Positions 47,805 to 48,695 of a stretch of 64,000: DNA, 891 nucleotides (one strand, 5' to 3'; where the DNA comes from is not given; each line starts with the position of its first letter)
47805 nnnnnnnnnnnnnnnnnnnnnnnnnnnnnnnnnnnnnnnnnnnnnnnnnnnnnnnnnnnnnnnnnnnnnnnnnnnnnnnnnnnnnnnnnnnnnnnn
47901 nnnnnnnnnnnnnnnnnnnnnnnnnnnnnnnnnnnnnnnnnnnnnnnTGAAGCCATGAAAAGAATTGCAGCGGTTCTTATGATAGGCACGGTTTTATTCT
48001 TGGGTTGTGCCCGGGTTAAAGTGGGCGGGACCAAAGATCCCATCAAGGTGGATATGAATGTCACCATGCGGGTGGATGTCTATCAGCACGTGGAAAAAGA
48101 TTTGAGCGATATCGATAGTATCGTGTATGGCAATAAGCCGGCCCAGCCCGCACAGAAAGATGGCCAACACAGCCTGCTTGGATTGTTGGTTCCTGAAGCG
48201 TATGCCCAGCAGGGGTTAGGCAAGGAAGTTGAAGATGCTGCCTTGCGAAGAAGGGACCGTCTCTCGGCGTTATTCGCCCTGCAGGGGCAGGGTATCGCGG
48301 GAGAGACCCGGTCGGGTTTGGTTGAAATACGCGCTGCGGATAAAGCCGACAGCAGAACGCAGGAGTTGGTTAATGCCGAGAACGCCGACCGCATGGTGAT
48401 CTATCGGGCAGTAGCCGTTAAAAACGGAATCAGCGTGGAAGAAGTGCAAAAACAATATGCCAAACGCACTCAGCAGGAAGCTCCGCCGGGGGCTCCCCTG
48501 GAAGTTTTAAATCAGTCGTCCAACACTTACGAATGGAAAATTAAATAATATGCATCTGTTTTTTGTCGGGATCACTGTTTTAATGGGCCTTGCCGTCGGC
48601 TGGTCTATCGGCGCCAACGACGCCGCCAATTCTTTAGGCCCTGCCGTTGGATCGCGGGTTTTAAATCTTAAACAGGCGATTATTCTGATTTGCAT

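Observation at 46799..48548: Compact YdbH / YnbE-YdbL-like envelope module, with YnbE and YdbL fused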

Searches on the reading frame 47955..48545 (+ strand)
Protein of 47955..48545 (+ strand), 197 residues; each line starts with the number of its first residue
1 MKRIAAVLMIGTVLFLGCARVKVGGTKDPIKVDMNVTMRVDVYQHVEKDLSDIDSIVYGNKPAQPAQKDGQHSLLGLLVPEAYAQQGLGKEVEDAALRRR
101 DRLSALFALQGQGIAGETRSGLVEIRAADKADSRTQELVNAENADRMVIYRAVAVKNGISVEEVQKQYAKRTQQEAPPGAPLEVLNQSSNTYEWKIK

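Call 3: search_protein_families(library=pfam, proteins=[window:47955-48545:+], max_evalue=1)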
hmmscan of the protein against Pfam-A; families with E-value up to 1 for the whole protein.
window:47955-48545:+ (197 aa): 3 families
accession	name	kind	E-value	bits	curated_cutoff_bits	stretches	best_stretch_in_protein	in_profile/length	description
PF07027.17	DUF1318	-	6.8e-15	55.8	27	1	104-180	6-80/92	Protein of unknown function (DUF1318)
PF19968.4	VMAP-M7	-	0.033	14.7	27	1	43-112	80-151/160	vWA-MoxR associated protein middle region (VMAP-M) 7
PF13617.11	Lipoprotein_19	-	0.04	14.1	25.8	1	28-52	3-27/34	YnbE-like lipoprotein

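Call 4: search_protein_families(library=ncbifam, proteins=[window:47955-48545:+], max_evalue=1)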
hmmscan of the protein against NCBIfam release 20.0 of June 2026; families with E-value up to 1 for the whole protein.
window:47955-48545:+ (197 aa): 0 families

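Call 5: find_homologous_proteins(query=window:47955-48545:+, max_evalue=0.001)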
Query window:47955-48545:+ (197 aa): 281 proteins with E <= 0.001 among 638 candidates; the best 120 are listed.
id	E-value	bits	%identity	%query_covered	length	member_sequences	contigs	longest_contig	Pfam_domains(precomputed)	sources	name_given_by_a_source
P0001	2.4e-121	420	100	100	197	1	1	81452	PF07027.18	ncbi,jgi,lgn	ncbi:MAG: DUF1318 domain-containing protein [Candidatus Omnitrophota bacterium]|jgi:uncharacterized 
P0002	1.9e-103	362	85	100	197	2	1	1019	PF07027.18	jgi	-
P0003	6.3e-96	338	90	89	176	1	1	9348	PF07027.18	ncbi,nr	ncbi:MAG: DUF1318 domain-containing protein, partial [Candidatus Omnitrophica bacterium]|nr:DUF1318 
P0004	6.4e-95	334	78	100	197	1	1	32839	PF07027.18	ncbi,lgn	-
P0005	8.1e-93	327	77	100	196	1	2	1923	PF07027.18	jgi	jgi:uncharacterized protein YdbL (DUF1318 family)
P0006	8.5e-62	226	57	99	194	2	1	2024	PF07027.18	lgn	-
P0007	4.1e-60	221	57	100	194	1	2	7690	PF07027.18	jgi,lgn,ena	-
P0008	1.7e-59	219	56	100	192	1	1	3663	PF07027.18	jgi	jgi:uncharacterized protein YdbL (DUF1318 family)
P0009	1.8e-59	219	56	100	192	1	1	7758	PF07027.18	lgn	-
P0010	3.2e-59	218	56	100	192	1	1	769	PF07027.18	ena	-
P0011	5.3e-59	217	57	100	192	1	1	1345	PF07027.18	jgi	jgi:uncharacterized protein YdbL (DUF1318 family)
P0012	1.3e-58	216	58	97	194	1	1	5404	PF07027.18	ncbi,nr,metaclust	ncbi:MAG: hypothetical protein A3K83_02890 [Omnitrophica WOR_2 bacterium RBG_13_44_8b]|nr:MAG: hypot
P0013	1.4e-58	216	57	100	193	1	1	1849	PF07027.18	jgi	-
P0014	8.9e-58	213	56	100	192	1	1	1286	PF07027.18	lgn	-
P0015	9.0e-58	213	59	94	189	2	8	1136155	PF07027.18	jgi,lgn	jgi:uncharacterized protein YdbL (DUF1318 family)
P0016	1.7e-57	212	57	99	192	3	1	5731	PF07027.18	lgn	-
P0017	1.0e-56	210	57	100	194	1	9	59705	PF07027.18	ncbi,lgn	-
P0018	1.8e-56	209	54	99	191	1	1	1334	PF07027.18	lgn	-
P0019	2.2e-56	209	53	100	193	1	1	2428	PF07027.18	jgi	jgi:uncharacterized protein YdbL (DUF1318 family)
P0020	2.2e-56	209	52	98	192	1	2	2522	PF07027.18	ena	-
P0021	2.4e-56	209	54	100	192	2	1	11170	PF07027.18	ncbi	-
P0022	3.2e-56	208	57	99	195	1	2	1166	PF07027.18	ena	-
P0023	3.6e-56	208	56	99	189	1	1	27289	PF07027.18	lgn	-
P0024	7.9e-56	207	54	100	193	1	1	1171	PF07027.18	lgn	-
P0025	9.8e-56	207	53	100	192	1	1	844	PF07027.18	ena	-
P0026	1.1e-55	206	57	92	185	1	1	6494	PF07027.18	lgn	-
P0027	2.8e-55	205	55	97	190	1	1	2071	PF07027.18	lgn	-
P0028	3.8e-55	205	55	100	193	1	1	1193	PF07027.18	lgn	-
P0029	3.8e-55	205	52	100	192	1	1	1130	PF07027.18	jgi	jgi:uncharacterized protein YdbL (DUF1318 family)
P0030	5.1e-55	204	52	99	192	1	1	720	PF07027.18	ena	-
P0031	5.5e-55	204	56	100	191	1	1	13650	PF07027.18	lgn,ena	-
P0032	5.6e-55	204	55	100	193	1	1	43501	PF07027.18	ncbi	-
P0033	9.0e-55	203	54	97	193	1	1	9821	PF07027.18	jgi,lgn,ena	-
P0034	1.9e-54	202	52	100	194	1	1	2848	PF07027.18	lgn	-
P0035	2.0e-54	202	54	100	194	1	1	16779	PF07027.18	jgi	-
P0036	4.1e-54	201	51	99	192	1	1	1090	PF07027.18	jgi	jgi:uncharacterized protein YdbL (DUF1318 family)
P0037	4.2e-54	201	54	100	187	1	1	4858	PF07027.18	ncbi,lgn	-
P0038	4.6e-54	201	52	97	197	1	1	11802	PF07027.18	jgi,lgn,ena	-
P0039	4.6e-54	201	52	99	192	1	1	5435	PF07027.18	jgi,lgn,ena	-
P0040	4.6e-54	201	53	99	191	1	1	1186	PF07027.18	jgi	jgi:uncharacterized protein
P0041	5.3e-54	201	55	100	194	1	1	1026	PF07027.18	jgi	jgi:uncharacterized protein YdbL (DUF1318 family)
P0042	5.9e-54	201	57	96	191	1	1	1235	PF07027.18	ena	-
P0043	8.8e-54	200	51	99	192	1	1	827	PF07027.18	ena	-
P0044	9.5e-54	200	53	99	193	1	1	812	PF07027.18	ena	-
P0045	1.3e-53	200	52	100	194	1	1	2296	PF07027.18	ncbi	-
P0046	1.5e-53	199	52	99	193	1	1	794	PF07027.18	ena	-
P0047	1.9e-53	199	53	100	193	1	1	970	PF07027.18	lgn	-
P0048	2.2e-53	199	53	100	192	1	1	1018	PF07027.18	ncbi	-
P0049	2.3e-53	199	52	99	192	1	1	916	PF07027.18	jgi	-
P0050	2.5e-53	199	54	100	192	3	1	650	PF07027.18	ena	-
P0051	2.6e-53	199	53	99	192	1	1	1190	PF07027.18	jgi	jgi:uncharacterized protein YdbL (DUF1318 family)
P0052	3.5e-53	198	53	99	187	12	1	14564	PF07027.18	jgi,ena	-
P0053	3.6e-53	198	52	97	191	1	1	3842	PF07027.18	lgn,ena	-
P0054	3.7e-53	198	53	99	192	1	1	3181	PF07027.18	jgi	-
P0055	5.3e-53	198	51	99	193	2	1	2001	PF07027.18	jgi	-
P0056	5.8e-53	198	50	99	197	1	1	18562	PF07027.18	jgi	jgi:uncharacterized protein YdbL (DUF1318 family)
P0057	6.4e-53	197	53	97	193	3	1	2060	PF07027.18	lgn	-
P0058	7.4e-53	197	55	100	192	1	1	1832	PF07027.18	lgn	-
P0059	8.3e-53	197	55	96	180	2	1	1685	PF07027.18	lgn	-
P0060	8.7e-53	197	54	96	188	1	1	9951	PF07027.18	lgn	-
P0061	1.1e-52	197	53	100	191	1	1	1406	PF07027.18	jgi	jgi:uncharacterized protein YdbL (DUF1318 family)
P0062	1.2e-52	196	52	100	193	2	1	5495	PF07027.18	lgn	-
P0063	1.6e-52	196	53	100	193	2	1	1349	PF07027.18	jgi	jgi:uncharacterized protein YdbL (DUF1318 family)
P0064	1.7e-52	196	53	99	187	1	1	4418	PF07027.18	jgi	-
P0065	1.9e-52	196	53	92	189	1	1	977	PF07027.18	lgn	-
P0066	2.0e-52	196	54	98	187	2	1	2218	PF07027.18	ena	-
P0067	2.5e-52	196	52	99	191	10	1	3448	PF07027.18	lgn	-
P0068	2.6e-52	195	55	97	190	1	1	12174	PF07027.18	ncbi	-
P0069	2.8e-52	195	55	92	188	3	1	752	PF07027.18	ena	-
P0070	2.9e-52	195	54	97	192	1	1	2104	PF07027.18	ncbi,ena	-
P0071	3.5e-52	195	54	100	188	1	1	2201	PF07027.18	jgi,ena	-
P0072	4.3e-52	195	53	97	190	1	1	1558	PF07027.18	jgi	jgi:uncharacterized protein YdbL (DUF1318 family)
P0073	4.5e-52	195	50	99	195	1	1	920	PF07027.18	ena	-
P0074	4.7e-52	195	51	97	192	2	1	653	PF07027.18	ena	-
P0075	5.9e-52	194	54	97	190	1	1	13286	PF07027.18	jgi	jgi:uncharacterized protein YdbL (DUF1318 family)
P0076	6.0e-52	194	54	95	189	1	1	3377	PF07027.18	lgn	-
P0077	6.4e-52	194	55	92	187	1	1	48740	PF07027.18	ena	-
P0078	6.7e-52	194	52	100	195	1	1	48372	PF07027.18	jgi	-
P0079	7.3e-52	194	48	97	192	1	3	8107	PF07027.18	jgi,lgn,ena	-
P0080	8.0e-52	194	51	100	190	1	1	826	PF07027.18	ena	-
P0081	8.4e-52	194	51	99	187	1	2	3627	PF07027.18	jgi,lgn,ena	-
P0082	8.9e-52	194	52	100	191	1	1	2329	PF07027.18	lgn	-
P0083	1.2e-51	193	53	97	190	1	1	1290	PF07027.18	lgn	-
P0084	1.3e-51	193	58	93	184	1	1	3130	PF07027.18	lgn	-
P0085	1.4e-51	193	51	100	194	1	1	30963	PF07027.18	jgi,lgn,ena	-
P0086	1.4e-51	193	52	97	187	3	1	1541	PF07027.18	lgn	-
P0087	1.9e-51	193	53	99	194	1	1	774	PF07027.18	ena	-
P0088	2.4e-51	192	52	99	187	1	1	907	PF07027.18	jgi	jgi:uncharacterized protein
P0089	2.6e-51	192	53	99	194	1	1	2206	PF07027.18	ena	-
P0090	3.4e-51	192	53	100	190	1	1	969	PF07027.18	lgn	-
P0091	3.8e-51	192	53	99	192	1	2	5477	PF07027.18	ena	-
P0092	4.6e-51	191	50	99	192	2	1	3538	PF07027.18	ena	-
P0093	4.9e-51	191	51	99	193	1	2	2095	PF07027.18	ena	-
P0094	7.0e-51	191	53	99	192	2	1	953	PF07027.18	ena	-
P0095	1.3e-50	190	52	97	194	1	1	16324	PF07027.18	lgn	-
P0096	1.3e-50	190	55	100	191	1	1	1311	PF07027.18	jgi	-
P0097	1.5e-50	190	49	100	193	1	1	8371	PF07027.18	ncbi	-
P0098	1.5e-50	190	50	99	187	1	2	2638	PF07027.18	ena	-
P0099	1.5e-50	190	52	96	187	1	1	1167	PF07027.18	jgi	-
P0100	1.6e-50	190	54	100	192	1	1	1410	PF07027.18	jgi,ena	-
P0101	2.3e-50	189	53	100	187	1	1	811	PF07027.18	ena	-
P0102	2.5e-50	189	57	89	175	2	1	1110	PF07027.18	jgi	jgi:uncharacterized protein YdbL (DUF1318 family)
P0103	2.9e-50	189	54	92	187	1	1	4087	PF07027.18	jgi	jgi:uncharacterized protein YdbL (DUF1318 family)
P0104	2.9e-50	189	51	97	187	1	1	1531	PF07027.18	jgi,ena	-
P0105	3.0e-50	189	49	100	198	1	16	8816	PF07027.18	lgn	-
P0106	3.4e-50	189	52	100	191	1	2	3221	PF07027.18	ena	-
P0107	4.2e-50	188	52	99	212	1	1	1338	PF07027.18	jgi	jgi:uncharacterized protein YdbL (DUF1318 family)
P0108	4.3e-50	188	55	93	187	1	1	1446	PF07027.18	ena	-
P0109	4.3e-50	188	52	100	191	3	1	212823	PF07027.18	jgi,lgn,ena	-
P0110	4.4e-50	188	53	100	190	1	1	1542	PF07027.18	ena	-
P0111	5.5e-50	188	51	99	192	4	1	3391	PF07027.18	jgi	-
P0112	5.5e-50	188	49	100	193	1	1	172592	PF07027.18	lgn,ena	-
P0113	5.6e-50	188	50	99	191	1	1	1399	PF07027.18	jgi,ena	-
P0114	5.7e-50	188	50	100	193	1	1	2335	PF07027.18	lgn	-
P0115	6.4e-50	188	52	94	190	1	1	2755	PF07027.18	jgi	-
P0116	7.2e-50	187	52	100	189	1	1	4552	PF07027.18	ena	-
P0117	7.5e-50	187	51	100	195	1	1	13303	PF07027.18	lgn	-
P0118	8.3e-50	187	50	100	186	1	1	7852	PF07027.18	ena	-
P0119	9.2e-50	187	51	92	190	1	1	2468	PF07027.18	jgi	-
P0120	9.3e-50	187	50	99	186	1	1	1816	PF07027.18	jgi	jgi:uncharacterized protein YdbL (DUF1318 family)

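Call 20: find_related_loci(query=A1, collection=genome_contigs, flank=6000)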
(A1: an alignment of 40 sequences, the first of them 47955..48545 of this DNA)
Query A1 (197 aa) in genome_contigs; peptide patterns used: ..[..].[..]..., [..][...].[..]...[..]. (x = any residue, [..] = any of these).
279 stretches matched a pattern; 241 encode a relative of the query (tblastn E <= 1e-3); the best 80 are kept; 80 distinct loci.
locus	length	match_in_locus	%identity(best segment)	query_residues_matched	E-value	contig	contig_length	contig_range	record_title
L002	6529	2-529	90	22-197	9e-105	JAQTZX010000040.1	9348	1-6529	MAG: Candidatus Omnitrophota bacterium isolate STC_70 NODE_18010_length_9348_cov_2.248129_Sandtown_C, whole genome shotg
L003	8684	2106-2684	57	1-197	1e-64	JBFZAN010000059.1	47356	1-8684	MAG: Candidatus Omnitrophota bacterium isolate PPR_0468 PPR_0468.fa_k121_459699, whole genome shotgun sequence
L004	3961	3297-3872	56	1-197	2e-63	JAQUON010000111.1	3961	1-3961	MAG: Candidatus Omnitrophota bacterium isolate STD1_201 NODE_100606_length_3961_cov_3.938967_Sandtown_D1, whole genome s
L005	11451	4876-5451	56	1-197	2e-63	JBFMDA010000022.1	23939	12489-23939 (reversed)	MAG: Candidatus Omnitrophota bacterium isolate MAG207 MAG207_22, whole genome shotgun sequence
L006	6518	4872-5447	56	1-197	5e-63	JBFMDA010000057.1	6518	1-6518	MAG: Candidatus Omnitrophota bacterium isolate MAG207 MAG207_57, whole genome shotgun sequence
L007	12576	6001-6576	56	1-197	9e-63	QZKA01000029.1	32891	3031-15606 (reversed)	MAG: Candidatus Omnitrophota bacterium isolate SURF_25 Ga0104751_1002014, whole genome shotgun sequence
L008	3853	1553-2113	50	7-197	3e-61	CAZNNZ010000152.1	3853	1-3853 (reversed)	MAG TPA_asm: uncultured Planctomycetales bacterium isolate SRP278252_co2_854 genome assembly, contig: NODE_52287_length_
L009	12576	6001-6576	51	1-197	4e-61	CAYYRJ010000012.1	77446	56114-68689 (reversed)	MAG TPA_asm: uncultured Planctomycetales bacterium isolate SRP278252_co1_150 genome assembly, contig: NODE_367_length_77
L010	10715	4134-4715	50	1-197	6e-61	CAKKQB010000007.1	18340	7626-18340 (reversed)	Omnitrophica bacterium GWA2_41_15 isolate Hainich-Omni-XXVI genome assembly, contig: Omni_Hai_XXVI_Hain_H43_02um_R3_1557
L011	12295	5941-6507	50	3-197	1e-60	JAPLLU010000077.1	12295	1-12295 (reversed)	MAG: Candidatus Omnitrophota bacterium isolate LacPavin_0920_SED5_MAG_40_17 LacPavin_0920_SED5_scaffold_480009, whole ge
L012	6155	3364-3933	52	3-197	9e-61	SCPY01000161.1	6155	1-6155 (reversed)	MAG: bacterium isolate DP16D_bin.15 DP16D_bin.15-68742, whole genome shotgun sequence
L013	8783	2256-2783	56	18-197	6e-61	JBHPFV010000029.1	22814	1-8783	Candidatus Omnitrophota bacterium isolate SAG AM-311-K22 NODE_29_length_22814_cov_25.976800, whole genome shotgun sequen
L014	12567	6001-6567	56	3-197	2e-60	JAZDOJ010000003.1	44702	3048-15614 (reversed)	MAG: Candidatus Omnitrophota bacterium isolate MEGAHIT-group-0.767 k141_7473786, whole genome shotgun sequence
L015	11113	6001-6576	49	1-197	4e-60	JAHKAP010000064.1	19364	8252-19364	MAG: Candidatus Omnitrophota bacterium isolate Undefined_mixed_planktonic.mb.47 Undefined_mixed_pl.mb.47_k141_1125168, w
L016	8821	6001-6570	52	1-197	5e-60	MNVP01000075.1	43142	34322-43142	MAG: Candidatus Omnitrophica bacterium CG1_02_40_15 cg1_0.2_scaffold_472_c, whole genome shotgun sequence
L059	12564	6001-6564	52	1-197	3e-52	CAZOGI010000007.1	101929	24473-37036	MAG TPA_asm: uncultured Planctomycetales bacterium isolate binchicken_co115_127 genome assembly, contig: NODE_377_length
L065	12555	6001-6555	47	1-197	9e-51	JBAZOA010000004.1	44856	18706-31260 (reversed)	MAG: Candidatus Omnitrophota bacterium isolate SO_2017_LW4_83 scaffold_1992_c1_LW137-91_2017, whole genome shotgun seque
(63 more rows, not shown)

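Call 52: search_protein_families(library=pfam, alignment_id=A5, max_evalue=0.1)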
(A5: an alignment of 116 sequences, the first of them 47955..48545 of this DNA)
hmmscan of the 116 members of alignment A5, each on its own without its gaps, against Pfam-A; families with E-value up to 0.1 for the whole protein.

A. member 1, window:47955-48545:+ (197 aa): 3 families
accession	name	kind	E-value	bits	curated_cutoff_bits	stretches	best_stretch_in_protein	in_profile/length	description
PF07027.17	DUF1318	-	6.8e-15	55.8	27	1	104-180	6-80/92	Protein of unknown function (DUF1318)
PF19968.4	VMAP-M7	-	0.033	14.7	27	1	43-112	80-151/160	vWA-MoxR associated protein middle region (VMAP-M) 7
PF13617.11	Lipoprotein_19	-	0.04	14.1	25.8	1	28-52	3-27/34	YnbE-like lipoprotein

B. families by the number of members that match (of 116 scanned): 19 families
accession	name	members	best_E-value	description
PF07027.17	DUF1318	116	1.9e-20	Protein of unknown function (DUF1318)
PF12098.13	DUF3574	10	0.0094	Protein of unknown function (DUF3574)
PF06569.16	DUF1128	5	0.029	Protein of unknown function (DUF1128)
PF13617.11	Lipoprotein_19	4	0.003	YnbE-like lipoprotein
PF03976.20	PPK2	3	0.00086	Polyphosphate kinase 2 (PPK2)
PF18660.6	Tsi6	3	0.068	Tsi6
PF10794.15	DUF2606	2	0.003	Protein of unknown function (DUF2606)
PF25071.1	DUF7795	2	0.017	Domain of unknown function (DUF7795)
PF16466.10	DUF5047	1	0.0024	Domain of unknown function (DUF5047)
PF08139.17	LPAM_1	1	0.004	Prokaryotic membrane lipoprotein lipid attachment site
PF05973.20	Gp49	1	0.015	Phage derived protein Gp49-like (DUF891)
PF23275.1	TPR_23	1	0.024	ESX-1 secretion-associated protein EspA-like, TPR repeats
PF19968.4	VMAP-M7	1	0.033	vWA-MoxR associated protein middle region (VMAP-M) 7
PF17910.6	FeoB_Cyto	1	0.042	FeoB cytosolic helical domain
PF03946.19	Ribosomal_L11_N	1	0.043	Ribosomal protein L11, N-terminal domain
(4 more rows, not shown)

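Call 55: predict_structure(alignment_id=A5)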
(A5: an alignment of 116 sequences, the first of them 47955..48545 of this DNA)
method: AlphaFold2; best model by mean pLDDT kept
length: 197 residues; sequences in the alignment: 116
mean_pLDDT: 82.0   pTM: 0.67
mean pLDDT of the five models: 82.0, 81.7, 80.5, 80.5, 79.3
residues with pLDDT >= 90: 122; 70-90: 21; 50-70: 33; < 50: 21
segments of 3 or more residues with pLDDT < 50: 61-73, 80-84
pLDDT, mean of each block of 10 residues (from residue 1): 74 64 53 58 88 90 38 48 65 97 98 98 97 97 98 95 96 97 96 97
secondary structure, 60 per line:
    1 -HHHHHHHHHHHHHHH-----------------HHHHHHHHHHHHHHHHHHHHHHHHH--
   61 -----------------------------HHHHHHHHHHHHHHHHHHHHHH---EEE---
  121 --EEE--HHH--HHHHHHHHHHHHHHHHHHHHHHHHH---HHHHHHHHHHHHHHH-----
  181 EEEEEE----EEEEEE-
elements in order: H2-16 H34-58 H90-111 E115-117 E123-125 H133-157 H161-175 E181-186 E191-196

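Call 57: search_solved_structures(query=A5, max_evalue=0.01, show_alignments=2)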
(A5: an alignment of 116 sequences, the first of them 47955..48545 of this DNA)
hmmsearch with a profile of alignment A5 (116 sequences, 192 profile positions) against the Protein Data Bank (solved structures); distinct sequences matched with E-value up to 0.01: 1.
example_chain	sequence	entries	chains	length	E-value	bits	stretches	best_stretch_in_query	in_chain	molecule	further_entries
28oj_A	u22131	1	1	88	2.1e-08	37.6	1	101-182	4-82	Probable chaperone-like protein YdbL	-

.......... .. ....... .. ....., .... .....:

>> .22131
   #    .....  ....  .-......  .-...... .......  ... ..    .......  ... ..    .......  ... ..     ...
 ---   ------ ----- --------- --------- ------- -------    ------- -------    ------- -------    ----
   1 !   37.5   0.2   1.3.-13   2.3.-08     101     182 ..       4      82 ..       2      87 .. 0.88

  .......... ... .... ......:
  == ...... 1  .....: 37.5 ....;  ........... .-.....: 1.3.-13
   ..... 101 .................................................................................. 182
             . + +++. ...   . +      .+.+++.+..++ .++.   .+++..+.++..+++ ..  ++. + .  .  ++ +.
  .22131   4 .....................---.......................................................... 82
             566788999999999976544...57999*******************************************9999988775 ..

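Call 71: fold_search(model_id=the predicted structure, library=pdb)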
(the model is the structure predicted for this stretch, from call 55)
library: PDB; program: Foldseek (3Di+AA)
matches with E <= 10: 68; with E <= 0.001: 1
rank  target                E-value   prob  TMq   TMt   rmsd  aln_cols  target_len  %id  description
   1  28oj                  3.0e-05  1.00  0.41  0.88   1.4        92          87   29  X-ray crystal structure of wild-type YdbL from Escherichia coli (released 2026-04-08)
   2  7dgu                  7.9e-01  0.44  0.28  0.49   8.3       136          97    9  De novo designed protein H4A1R (released 2021-11-24)
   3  6zqa_UK               1.8e+00  0.03  0.13  0.12  25.5       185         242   11  Cryo-EM structure of the 90S pre-ribosome from Saccharomyces cerevisiae, state A (Poly-Ala) (released 2020-09-23)
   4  8i7r_Fm               2.5e+00  0.04  0.14  0.09  26.5       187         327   12  In situ structure of axonemal doublet microtubules in mouse sperm with 48-nm repeat (released 2023-10-11)
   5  8fmx_A                2.8e+00  0.02  0.15  0.08  17.1       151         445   10  Langya virus F glycoprotein ectodomain in prefusion form (released 2023-06-28)
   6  8gd7_A                3.4e+00  0.03  0.13  0.06  18.1       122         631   10  Loop Deleted DNA Polymerase Theta Polymerase Domain in Complex with Double Strand DNA Overhang and Inhibitor (released 2024-06-19)
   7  5kan_F                3.4e+00  0.02  0.12  0.14  26.2       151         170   14  Crystal structure of multidonor HV1-18-class broadly neutralizing Influenza A antibody 16.g.07 in complex with A/Hong  (released 2016-11-30)
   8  6nhr_B                3.6e+00  0.04  0.15  0.16  13.6        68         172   20  Crystal structure of the A/Hong Kong/1/1968 (H3N2) influenza virus hemagglutinin HA2 I45F mutant (released 2020-04-15)
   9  6nhr_D                4.0e+00  0.04  0.15  0.16  13.7        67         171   21  Crystal structure of the A/Hong Kong/1/1968 (H3N2) influenza virus hemagglutinin HA2 I45F mutant (released 2020-04-15)
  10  9a4t_B                4.0e+00  0.04  0.19  0.10  18.3       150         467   15  Integrative model of CLPQ-CLPY by crosslinking MS and deep learning (released 2024-09-18)
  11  7bu0_A                4.0e+00  0.02  0.17  0.10  14.4       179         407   12  Crystal structure of a OTU deubiquitinase in complex with Ub-PA (released 2020-11-18)
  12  3ves                  4.0e+00  0.02  0.10  0.05  16.2       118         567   14  Crystal structure of the O-carbamoyltransferase TobZ in complex with AMPCPP and carbamoyl phosphate (released 2012-01-25)
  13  6nhp_B                4.3e+00  0.04  0.15  0.16  13.6        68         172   20  Crystal structure of the A/Hong Kong/1/1968 (H3N2) influenza virus hemagglutinin HA2 I45T mutant (released 2020-04-15)
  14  7zus_BBB              4.3e+00  0.02  0.15  0.06  18.6       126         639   10  Crystal structure of ternary complex of Pol theta polymerase domain (released 2022-10-12)
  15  1kf9_A                4.3e+00  0.02  0.14  0.17  18.2       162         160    9  PHAGE DISPLAY DERIVED VARIANT OF HUMAN GROWTH HORMONE COMPLEXED WITH TWO COPIES OF THE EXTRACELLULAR DOMAIN OF ITS REC (released 2002-11-20)
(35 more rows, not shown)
